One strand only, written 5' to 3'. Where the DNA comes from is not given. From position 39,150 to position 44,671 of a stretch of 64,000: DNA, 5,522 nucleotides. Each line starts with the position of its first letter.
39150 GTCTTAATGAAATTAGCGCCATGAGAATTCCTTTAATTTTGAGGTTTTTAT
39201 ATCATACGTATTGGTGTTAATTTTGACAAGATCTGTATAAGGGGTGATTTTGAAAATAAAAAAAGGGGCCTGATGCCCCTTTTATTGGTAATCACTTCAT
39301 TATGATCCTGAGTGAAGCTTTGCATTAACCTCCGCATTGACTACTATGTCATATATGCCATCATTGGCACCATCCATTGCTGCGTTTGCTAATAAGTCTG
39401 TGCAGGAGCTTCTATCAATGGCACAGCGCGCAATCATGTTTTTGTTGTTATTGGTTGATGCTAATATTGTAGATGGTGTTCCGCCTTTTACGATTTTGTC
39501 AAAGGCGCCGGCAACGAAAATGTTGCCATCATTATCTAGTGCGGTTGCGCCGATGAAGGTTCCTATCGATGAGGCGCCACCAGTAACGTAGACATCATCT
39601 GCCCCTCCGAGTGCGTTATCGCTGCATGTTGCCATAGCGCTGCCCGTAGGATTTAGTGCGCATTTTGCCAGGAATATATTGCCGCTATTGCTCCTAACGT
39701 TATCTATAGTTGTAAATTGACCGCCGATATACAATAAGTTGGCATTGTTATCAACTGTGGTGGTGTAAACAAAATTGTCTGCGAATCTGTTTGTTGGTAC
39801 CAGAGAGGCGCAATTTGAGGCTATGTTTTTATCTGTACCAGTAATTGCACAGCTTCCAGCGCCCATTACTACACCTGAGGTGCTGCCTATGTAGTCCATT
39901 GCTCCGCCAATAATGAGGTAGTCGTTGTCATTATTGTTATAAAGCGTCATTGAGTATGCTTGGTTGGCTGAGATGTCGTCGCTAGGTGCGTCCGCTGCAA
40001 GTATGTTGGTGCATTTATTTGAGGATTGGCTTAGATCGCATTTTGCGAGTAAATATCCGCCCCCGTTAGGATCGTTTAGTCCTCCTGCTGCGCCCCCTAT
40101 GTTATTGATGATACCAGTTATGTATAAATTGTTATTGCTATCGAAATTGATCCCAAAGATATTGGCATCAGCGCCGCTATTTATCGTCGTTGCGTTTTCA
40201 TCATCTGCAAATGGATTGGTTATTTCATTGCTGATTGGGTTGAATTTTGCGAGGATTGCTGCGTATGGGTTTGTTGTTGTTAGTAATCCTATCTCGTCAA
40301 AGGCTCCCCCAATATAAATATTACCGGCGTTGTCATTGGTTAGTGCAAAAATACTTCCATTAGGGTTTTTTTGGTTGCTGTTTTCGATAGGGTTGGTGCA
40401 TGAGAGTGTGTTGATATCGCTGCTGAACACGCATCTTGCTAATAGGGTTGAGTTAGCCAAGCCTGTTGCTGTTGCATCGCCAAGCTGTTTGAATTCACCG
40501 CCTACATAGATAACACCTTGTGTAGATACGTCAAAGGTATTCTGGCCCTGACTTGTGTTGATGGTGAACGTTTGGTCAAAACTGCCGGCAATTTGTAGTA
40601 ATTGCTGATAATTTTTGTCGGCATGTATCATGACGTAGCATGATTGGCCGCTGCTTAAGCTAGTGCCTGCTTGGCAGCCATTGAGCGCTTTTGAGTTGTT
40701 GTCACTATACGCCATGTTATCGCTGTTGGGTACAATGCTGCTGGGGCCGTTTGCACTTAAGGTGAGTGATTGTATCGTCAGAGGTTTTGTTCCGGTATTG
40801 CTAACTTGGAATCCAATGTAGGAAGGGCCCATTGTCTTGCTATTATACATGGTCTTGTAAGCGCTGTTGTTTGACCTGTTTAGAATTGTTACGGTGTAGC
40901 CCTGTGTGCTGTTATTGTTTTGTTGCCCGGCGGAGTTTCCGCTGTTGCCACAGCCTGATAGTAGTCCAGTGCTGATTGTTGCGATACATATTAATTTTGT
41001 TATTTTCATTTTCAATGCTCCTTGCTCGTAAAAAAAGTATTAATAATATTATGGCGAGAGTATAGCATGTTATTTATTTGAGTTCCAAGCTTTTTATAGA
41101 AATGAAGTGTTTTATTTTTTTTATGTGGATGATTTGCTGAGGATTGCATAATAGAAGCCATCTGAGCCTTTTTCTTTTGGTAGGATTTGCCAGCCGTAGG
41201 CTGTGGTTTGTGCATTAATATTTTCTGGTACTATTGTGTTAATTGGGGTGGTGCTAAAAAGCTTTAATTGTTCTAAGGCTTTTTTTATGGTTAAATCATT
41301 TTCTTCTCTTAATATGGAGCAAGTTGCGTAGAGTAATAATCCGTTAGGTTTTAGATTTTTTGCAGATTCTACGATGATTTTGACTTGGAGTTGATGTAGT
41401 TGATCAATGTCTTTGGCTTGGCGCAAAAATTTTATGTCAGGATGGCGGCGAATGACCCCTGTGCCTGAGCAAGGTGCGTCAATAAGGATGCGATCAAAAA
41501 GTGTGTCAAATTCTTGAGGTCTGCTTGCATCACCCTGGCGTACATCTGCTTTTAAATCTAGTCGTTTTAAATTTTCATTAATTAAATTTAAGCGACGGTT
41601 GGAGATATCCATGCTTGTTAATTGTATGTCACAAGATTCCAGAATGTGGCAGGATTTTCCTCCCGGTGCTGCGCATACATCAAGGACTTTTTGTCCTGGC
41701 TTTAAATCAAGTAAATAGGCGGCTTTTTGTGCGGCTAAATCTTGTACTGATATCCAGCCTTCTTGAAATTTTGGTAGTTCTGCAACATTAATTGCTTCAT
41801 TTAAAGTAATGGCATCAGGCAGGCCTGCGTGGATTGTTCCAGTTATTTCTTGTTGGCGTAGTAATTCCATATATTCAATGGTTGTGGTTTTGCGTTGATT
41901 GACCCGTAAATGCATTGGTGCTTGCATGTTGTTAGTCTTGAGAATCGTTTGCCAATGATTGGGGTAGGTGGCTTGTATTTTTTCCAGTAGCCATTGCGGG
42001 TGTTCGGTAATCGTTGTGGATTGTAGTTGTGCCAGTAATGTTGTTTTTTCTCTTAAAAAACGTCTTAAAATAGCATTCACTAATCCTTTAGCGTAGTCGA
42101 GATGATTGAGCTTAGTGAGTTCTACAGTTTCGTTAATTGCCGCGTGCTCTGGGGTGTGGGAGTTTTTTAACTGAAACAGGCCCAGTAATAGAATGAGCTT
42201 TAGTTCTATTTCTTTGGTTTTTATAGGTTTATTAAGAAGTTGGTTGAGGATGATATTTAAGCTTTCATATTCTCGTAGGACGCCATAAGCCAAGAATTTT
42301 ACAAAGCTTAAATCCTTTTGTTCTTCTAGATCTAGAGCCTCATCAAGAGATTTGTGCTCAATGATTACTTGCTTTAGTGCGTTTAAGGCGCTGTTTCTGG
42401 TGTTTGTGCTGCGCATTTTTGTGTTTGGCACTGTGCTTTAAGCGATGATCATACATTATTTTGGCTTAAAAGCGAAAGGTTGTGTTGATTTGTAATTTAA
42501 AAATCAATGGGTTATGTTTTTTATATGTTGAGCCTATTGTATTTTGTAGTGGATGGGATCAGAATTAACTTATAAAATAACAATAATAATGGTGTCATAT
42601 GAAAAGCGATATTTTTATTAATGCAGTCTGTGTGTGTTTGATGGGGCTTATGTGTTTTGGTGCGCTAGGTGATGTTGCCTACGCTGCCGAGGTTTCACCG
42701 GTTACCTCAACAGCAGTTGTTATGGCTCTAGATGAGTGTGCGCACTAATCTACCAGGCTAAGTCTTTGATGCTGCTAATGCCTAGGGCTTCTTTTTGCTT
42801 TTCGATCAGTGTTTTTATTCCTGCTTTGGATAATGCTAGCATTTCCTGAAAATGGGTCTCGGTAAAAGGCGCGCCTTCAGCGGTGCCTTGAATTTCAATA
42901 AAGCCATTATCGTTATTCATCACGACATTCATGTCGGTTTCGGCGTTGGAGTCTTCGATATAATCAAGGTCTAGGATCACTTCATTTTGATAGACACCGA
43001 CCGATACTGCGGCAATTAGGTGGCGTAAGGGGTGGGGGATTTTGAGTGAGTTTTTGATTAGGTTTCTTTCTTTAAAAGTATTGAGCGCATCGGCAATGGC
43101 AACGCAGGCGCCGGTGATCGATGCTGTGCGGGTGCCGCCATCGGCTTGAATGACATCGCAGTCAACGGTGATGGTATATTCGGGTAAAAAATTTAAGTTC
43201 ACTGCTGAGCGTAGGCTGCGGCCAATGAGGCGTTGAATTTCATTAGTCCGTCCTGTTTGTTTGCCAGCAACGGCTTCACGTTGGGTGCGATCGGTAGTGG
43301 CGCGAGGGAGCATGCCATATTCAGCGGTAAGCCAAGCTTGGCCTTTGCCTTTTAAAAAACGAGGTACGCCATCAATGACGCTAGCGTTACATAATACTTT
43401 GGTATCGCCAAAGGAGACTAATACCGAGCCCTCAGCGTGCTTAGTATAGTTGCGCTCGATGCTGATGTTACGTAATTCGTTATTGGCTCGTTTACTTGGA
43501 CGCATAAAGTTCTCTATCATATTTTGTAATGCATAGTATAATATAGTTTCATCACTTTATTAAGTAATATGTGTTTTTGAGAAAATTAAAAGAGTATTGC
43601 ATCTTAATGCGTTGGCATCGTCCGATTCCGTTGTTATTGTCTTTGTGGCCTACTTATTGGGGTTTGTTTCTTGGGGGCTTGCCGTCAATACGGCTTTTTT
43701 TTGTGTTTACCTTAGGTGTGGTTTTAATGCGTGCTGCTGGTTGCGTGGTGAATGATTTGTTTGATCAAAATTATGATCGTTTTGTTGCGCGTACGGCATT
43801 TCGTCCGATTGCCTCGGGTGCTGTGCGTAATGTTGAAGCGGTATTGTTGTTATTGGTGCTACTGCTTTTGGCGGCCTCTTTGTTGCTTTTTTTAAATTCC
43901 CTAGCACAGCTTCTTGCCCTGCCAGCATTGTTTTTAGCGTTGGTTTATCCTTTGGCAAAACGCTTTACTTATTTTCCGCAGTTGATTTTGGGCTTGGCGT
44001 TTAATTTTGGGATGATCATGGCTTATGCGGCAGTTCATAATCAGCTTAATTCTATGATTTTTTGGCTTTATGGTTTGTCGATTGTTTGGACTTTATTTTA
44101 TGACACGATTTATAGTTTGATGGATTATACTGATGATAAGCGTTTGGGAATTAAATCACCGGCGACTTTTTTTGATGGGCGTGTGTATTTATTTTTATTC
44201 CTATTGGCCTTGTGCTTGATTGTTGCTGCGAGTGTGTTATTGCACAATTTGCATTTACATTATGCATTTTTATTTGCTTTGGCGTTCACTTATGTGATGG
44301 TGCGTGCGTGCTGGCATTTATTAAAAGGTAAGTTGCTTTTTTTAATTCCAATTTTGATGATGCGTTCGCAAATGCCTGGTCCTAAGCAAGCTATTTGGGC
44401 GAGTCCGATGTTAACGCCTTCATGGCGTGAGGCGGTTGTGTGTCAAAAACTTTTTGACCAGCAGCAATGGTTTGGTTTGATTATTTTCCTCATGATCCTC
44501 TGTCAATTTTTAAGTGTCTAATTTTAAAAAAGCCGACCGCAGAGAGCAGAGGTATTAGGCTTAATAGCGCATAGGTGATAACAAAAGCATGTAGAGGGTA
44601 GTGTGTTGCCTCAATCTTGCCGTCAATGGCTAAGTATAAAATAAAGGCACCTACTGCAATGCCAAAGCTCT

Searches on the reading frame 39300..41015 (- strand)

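Call 23: search_protein_families(library=ncbifam, proteins=[window:39300-41015:-])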
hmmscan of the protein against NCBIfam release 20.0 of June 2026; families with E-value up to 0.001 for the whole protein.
window:39300-41015:- (571 aa): 0 families

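Call 50: search_protein_families(library=pfam, proteins=[window:39300-41015:-], max_evalue=0.001)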
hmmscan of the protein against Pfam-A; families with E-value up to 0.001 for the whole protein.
window:39300-41015:- (571 aa): 1 family
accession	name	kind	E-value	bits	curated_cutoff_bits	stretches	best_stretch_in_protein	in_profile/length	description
PF07494.17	Reg_prop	-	0.0002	21.6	20.4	0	218-237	3-22/24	Two component regulator propeller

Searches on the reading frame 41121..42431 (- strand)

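Call 23: search_protein_families(library=ncbifam, proteins=[window:41121-42431:-])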
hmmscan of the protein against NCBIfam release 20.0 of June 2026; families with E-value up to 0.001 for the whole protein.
window:41121-42431:- (436 aa): 13 families
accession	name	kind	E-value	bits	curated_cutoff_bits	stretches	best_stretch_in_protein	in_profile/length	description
NF008149.0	PRK10901.1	equivalog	4.2e-144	480.7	375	1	5-434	5-433/434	16S rRNA (cytosine(967)-C(5))-methyltransferase RsmB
TIGR00563.1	rsmB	equivalog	1.4e-120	403.4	269.05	1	17-433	6-435/437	16S rRNA (cytosine(967)-C(5))-methyltransferase RsmB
NF011494.0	PRK14902.1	equivalog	1.2e-99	334.1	319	1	9-434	3-443/444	16S rRNA (cytosine(967)-C(5))-methyltransferase RsmB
NF011493.0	PRK14901.1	equivalog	1.5e-90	304.2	540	1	9-434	3-446/447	16S rRNA (cytosine(967)-C(5))-methyltransferase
NF011495.0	PRK14903.1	equivalog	3.3e-70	237.1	503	1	20-433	18-429/431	16S rRNA (cytosine(967)-C(5))-methyltransferase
TIGR00446.1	nop2p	subfamily_domain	3.8e-37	128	210.45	1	176-433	2-264/264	NOL1/NOP2/sun family putative RNA methylase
NF041567.1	mtaseRsmF_Thermus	equivalog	4.8e-28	97.9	690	1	220-388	67-238/443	16S rRNA (cytosine(1407)-C(5))-methyltransferase RsmF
NF040814.1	tRNA_cyt_mtase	equivalog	1.2e-26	93.5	550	1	175-382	37-245/305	tRNA (cytosine(49)-C(5))-methyltransferase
NF008898.0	PRK11933.1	equivalog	5.2e-23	81.3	588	1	145-434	9-311/480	16S rRNA (cytosine(1407)-C(5))-methyltransferase RsmF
TIGR01951.1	nusB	equivalog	2e-11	44.3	88.35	1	11-128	5-130/131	transcription antitermination factor NusB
NF001223.0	PRK00202.1-1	equivalog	8.8e-09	35.5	131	1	39-129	51-144/146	transcription antitermination factor NusB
TIGR02469.1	CbiT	equivalog_domain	9.7e-05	22.6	78.3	1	240-318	14-95/124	precorrin-6Y C5,15-methyltransferase (decarboxylating) subunit CbiT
TIGR03534.1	RF_mod_PrmC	equivalog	0.00096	18.7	199.1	0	244-316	87-161/253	peptide chain release factor N(5)-glutamine methyltransferase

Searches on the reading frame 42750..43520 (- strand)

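Call 50: search_protein_families(library=pfam, proteins=[window:42750-43520:-], max_evalue=0.001)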
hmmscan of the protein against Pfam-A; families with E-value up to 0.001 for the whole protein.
window:42750-43520:- (256 aa): 2 families
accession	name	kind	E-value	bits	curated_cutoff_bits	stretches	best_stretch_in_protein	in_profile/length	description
PF01138.27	RNase_PH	-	1.2e-30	107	25.5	1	15-145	1-127/130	3' exoribonuclease family, domain 1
PF03725.20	RNase_PH_C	-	2e-14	53.7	20.8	1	167-233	1-66/67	3' exoribonuclease family, domain 2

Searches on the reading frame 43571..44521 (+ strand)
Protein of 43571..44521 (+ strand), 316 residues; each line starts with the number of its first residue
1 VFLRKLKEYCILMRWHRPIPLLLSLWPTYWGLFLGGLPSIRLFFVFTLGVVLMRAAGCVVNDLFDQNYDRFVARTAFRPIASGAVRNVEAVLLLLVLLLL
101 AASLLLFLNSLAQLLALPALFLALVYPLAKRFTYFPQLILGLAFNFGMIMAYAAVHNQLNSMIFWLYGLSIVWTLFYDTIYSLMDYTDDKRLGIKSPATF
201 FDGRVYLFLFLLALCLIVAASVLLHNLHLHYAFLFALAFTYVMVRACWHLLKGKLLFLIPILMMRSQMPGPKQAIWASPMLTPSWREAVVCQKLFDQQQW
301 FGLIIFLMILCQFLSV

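Call 50: search_protein_families(library=pfam, proteins=[window:43571-44521:+], max_evalue=0.001)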
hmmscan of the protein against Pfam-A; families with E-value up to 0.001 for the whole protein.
window:43571-44521:+ (316 aa): 1 family
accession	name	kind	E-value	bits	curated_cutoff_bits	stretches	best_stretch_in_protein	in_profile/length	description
PF01040.23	UbiA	-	2.3e-50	171.6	34.2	1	24-250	1-232/250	UbiA prenyltransferase family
